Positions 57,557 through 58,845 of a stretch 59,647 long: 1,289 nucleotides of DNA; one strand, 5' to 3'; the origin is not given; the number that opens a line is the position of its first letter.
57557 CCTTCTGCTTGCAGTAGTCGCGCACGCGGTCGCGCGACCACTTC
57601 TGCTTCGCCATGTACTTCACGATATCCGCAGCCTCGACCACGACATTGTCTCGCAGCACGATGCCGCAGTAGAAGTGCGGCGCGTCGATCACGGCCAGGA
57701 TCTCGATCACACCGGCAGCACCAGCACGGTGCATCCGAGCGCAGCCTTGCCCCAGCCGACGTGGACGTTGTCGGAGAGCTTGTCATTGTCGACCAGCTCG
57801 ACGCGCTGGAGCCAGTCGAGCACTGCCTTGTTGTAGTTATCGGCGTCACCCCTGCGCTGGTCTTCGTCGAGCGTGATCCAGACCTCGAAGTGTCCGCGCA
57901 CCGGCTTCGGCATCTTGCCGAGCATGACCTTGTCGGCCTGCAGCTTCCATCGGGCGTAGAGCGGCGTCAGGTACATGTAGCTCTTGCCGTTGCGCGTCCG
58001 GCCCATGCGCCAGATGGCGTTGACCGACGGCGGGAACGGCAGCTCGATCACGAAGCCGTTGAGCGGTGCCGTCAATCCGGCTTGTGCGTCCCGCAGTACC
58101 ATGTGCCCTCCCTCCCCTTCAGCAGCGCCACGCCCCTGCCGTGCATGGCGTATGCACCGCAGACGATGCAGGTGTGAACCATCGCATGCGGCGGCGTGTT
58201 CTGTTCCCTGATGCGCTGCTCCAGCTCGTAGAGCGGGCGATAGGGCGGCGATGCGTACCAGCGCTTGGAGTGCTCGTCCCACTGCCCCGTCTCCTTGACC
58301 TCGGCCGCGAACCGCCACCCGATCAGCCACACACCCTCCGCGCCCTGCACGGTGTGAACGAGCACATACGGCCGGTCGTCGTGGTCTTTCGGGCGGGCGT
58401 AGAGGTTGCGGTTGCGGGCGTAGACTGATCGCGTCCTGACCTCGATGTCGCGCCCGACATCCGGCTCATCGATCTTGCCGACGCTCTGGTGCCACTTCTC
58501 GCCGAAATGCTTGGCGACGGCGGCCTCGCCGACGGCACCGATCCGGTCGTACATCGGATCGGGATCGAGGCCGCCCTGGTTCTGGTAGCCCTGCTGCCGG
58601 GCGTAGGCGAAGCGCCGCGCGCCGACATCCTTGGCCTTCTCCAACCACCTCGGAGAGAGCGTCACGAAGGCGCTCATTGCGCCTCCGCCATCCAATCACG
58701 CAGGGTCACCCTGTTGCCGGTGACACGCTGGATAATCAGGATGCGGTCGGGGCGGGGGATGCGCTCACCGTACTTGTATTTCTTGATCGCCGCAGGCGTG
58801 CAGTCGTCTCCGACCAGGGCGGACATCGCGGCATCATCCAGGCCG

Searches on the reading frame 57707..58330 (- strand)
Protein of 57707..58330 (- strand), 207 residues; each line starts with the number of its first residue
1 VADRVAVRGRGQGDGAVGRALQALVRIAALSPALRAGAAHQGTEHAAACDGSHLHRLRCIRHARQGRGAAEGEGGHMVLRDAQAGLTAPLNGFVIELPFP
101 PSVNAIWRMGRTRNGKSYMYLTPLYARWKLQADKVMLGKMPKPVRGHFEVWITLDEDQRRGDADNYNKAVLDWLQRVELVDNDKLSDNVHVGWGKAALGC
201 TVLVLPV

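Call 55: search_protein_families(library=phrogs, proteins=[window:57707-58330:-], max_evalue=0.001)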
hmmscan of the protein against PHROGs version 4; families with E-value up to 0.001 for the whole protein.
window:57707-58330:- (207 aa): 2 families
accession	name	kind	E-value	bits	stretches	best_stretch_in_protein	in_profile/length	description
phrog_34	-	DNA, RNA and nucleotide metabolism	3.1e-17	64.1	1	88-194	70-177/259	RusA-like Holliday junction resolvase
phrog_1532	-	unknown function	7.3e-05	23.4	1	156-196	19-59/80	-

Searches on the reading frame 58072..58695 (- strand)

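Call 55: search_protein_families(library=phrogs, proteins=[window:58072-58695:-], max_evalue=0.001)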
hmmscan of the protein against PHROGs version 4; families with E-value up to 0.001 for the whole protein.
window:58072-58695:- (207 aa): 1 family
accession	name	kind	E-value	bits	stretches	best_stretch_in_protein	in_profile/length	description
phrog_18407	-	unknown function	5.2e-12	47.1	1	11-143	4-139/162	-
